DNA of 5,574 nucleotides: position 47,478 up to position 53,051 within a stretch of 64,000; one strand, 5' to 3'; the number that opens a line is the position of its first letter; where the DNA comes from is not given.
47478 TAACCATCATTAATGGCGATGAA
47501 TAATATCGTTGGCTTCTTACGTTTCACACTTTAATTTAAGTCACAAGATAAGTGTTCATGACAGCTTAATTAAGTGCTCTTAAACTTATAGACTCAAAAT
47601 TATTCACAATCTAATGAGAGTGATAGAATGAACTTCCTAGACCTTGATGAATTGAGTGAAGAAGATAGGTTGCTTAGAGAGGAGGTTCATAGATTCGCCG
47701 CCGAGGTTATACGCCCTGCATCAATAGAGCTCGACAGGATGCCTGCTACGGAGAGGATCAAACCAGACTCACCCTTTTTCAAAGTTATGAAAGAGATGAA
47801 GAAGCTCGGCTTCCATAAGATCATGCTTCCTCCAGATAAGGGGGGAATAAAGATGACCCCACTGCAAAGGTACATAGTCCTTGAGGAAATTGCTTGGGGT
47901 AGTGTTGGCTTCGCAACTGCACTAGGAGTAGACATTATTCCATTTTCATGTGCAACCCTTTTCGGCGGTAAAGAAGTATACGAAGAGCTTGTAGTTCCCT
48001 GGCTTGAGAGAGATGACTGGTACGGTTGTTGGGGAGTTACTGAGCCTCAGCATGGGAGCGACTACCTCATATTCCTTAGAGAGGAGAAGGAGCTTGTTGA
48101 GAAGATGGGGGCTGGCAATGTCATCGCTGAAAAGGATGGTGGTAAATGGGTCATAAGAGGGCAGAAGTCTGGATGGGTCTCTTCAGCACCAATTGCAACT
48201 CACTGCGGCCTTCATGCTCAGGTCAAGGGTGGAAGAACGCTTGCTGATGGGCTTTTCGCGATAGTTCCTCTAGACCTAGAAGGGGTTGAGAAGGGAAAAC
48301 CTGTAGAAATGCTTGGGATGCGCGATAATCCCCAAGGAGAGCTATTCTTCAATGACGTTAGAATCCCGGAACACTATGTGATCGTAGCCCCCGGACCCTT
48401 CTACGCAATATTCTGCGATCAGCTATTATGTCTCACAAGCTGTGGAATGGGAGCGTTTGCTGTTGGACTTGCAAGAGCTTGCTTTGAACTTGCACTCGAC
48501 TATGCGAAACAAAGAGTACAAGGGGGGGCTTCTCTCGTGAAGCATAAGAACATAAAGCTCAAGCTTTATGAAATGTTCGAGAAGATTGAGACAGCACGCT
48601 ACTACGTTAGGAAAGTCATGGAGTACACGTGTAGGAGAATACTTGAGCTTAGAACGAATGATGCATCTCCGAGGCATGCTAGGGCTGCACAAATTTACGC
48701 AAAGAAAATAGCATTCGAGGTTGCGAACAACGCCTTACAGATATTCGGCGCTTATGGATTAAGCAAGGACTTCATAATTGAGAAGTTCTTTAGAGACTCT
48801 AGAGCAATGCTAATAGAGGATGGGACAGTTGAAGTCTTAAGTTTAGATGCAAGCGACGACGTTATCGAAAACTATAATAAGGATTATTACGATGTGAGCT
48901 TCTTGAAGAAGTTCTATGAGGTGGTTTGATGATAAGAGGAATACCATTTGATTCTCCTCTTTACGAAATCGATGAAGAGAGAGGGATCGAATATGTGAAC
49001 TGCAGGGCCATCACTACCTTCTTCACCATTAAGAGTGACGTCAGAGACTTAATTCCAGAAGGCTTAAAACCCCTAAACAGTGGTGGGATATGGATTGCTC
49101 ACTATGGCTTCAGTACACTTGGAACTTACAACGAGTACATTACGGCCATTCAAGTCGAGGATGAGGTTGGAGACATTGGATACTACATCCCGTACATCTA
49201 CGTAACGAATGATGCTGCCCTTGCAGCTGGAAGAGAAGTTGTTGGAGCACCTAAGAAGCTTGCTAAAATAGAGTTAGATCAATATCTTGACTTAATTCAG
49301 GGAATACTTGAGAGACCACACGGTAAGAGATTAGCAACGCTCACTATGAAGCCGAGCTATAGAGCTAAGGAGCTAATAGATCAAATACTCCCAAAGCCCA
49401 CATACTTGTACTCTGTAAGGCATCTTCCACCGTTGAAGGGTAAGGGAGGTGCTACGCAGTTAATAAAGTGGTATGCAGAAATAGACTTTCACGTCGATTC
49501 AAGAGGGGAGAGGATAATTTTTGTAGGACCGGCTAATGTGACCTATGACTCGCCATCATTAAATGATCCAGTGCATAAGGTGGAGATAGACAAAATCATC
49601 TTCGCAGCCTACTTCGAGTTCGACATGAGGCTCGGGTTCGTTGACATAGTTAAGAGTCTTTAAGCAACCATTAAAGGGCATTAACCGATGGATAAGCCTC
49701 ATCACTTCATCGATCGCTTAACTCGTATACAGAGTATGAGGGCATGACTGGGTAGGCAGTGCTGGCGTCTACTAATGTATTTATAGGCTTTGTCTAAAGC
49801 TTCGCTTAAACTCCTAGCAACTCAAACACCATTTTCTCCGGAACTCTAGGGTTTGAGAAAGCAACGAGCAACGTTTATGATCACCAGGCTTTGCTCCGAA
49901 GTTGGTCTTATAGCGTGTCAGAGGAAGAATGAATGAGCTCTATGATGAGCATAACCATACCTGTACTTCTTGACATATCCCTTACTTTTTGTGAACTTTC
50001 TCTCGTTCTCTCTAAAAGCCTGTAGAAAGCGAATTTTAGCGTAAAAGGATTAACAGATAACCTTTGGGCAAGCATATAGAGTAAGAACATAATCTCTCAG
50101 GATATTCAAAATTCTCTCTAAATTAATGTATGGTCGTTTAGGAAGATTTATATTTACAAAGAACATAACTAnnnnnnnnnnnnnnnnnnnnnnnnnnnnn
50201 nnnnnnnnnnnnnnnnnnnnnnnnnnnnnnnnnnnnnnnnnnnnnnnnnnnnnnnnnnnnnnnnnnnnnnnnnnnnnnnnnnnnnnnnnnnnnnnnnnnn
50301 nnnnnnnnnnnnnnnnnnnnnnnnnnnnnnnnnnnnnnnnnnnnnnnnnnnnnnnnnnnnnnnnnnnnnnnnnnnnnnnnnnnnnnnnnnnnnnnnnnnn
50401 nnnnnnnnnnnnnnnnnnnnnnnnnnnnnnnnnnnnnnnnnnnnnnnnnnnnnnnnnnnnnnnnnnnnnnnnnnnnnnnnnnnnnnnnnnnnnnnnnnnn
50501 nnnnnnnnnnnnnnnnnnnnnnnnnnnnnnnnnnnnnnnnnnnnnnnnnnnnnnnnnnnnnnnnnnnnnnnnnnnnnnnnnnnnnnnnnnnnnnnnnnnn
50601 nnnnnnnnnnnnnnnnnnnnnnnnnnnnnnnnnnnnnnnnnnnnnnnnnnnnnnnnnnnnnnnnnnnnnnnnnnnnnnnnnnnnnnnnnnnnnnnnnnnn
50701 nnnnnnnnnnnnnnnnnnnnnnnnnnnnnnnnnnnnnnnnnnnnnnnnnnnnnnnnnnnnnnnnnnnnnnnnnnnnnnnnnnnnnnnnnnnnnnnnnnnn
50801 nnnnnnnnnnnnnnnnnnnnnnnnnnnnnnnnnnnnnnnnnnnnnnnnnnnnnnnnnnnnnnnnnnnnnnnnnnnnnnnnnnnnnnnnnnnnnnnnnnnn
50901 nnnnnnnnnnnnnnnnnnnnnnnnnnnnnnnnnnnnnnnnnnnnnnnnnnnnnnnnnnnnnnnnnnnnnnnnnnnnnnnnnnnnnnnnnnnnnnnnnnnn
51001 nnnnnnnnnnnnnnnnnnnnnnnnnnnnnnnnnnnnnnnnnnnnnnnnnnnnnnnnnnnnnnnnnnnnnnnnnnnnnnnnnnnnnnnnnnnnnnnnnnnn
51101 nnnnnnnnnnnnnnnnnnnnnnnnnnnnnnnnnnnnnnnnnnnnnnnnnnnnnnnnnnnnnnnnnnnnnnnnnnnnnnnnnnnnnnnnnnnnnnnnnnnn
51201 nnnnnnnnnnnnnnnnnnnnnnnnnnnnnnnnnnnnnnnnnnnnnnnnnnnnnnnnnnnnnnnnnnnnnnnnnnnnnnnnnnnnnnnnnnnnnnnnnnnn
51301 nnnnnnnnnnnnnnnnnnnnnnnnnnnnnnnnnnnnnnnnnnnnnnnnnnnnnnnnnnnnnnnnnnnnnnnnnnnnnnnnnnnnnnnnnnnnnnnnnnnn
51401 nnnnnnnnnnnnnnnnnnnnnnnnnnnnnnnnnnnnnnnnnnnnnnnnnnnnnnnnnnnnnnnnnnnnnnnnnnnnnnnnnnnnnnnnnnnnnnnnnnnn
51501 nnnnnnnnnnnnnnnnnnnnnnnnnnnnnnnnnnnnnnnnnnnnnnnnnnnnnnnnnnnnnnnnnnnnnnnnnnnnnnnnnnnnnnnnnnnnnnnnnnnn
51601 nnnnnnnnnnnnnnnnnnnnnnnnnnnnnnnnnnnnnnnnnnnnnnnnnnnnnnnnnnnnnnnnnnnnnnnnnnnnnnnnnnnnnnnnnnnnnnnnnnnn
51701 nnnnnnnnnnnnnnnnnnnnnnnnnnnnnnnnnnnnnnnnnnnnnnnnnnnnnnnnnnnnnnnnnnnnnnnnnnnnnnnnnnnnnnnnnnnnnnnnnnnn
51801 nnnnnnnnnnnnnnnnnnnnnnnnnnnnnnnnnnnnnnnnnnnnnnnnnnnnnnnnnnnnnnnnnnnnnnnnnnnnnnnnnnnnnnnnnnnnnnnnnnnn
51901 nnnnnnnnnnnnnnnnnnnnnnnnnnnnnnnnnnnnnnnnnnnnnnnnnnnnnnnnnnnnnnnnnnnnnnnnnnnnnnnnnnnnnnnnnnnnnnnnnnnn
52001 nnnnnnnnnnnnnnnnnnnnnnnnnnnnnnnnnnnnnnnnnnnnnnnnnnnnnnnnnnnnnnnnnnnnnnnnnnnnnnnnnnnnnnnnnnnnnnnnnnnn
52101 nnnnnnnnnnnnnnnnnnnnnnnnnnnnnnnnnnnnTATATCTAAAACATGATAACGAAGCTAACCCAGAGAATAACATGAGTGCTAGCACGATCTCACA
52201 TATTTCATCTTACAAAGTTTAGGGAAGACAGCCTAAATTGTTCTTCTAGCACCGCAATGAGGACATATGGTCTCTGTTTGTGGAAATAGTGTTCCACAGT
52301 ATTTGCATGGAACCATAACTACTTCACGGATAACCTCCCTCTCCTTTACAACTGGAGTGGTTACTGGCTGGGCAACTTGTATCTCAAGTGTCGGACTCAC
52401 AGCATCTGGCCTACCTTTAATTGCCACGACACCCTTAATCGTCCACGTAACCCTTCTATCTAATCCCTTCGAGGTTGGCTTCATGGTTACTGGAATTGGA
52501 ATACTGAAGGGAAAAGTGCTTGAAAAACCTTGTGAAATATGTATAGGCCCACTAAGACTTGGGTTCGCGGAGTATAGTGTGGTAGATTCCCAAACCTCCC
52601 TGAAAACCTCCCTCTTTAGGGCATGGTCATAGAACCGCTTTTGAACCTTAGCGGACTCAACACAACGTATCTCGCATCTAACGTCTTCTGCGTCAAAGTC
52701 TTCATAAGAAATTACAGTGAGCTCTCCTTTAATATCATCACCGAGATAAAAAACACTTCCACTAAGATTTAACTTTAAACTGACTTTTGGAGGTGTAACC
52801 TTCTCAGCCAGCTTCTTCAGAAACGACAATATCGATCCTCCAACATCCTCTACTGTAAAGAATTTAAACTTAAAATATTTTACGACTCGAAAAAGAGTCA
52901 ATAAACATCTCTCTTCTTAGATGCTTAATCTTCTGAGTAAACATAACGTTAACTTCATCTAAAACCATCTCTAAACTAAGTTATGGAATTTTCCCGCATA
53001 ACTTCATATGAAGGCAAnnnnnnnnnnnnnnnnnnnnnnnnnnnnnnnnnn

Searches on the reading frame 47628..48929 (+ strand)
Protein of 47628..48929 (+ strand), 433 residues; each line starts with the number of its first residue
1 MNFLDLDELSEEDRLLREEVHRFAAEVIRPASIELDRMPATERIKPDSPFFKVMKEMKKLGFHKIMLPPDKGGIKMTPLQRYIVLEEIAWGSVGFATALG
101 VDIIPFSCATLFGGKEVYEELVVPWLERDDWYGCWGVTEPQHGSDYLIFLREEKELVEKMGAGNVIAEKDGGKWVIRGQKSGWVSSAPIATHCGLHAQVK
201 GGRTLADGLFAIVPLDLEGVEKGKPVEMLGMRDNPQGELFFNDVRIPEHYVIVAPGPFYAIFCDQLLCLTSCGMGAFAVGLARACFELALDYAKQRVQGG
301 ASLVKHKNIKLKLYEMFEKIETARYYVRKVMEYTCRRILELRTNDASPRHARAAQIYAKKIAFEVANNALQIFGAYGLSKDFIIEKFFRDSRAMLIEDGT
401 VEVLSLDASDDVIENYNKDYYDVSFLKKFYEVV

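Call 42: search_protein_families(library=pfam, proteins=[window:47628-48929:+], max_evalue=0.00001)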
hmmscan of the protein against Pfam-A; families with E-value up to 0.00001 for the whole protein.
window:47628-48929:+ (433 aa): 4 families
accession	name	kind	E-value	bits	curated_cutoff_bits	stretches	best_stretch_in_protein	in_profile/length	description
PF00441.29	Acyl-CoA_dh_1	-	8.4e-26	91.4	22.4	1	273-405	17-142/150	Acyl-CoA dehydrogenase, C-terminal domain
PF08028.16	Acyl-CoA_dh_2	-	4.3e-15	56.6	22.7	1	273-393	2-125/134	Acyl-CoA dehydrogenase, C-terminal domain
PF02770.24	Acyl-CoA_dh_M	-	3e-14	53.4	33.3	1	134-244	1-97/97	Acyl-CoA dehydrogenase, middle domain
PF02771.21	Acyl-CoA_dh_N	-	5.1e-14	53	22.9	1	10-117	1-101/113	Acyl-CoA dehydrogenase, N-terminal domain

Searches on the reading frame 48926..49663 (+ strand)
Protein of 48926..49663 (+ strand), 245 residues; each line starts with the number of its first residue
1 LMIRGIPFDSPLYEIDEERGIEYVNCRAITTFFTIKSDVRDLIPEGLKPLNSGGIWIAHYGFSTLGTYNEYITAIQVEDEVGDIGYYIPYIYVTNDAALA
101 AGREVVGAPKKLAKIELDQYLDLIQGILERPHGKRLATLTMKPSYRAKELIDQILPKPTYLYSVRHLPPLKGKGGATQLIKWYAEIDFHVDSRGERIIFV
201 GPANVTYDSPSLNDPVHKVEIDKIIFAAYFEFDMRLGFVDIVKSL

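Call 42: search_protein_families(library=pfam, proteins=[window:48926-49663:+], max_evalue=0.00001)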
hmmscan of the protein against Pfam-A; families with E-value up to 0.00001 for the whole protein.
window:48926-49663:+ (245 aa): 1 family
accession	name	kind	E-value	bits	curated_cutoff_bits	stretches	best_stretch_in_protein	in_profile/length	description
PF06314.16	ADC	-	8.5e-45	153.5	29.8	1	25-243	20-235/238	Acetoacetate decarboxylase (ADC)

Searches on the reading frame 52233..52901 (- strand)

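Call 84: search_protein_families(library=pfam, proteins=[window:52233-52901:-], max_evalue=0.00001)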
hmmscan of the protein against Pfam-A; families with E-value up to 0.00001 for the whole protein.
window:52233-52901:- (222 aa): 1 family
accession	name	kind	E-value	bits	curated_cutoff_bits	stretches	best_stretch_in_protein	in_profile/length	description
PF00339.34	Arrestin_N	-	9.7e-07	29.3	24.9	1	44-169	5-135/148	Arrestin (or S-antigen), N-terminal domain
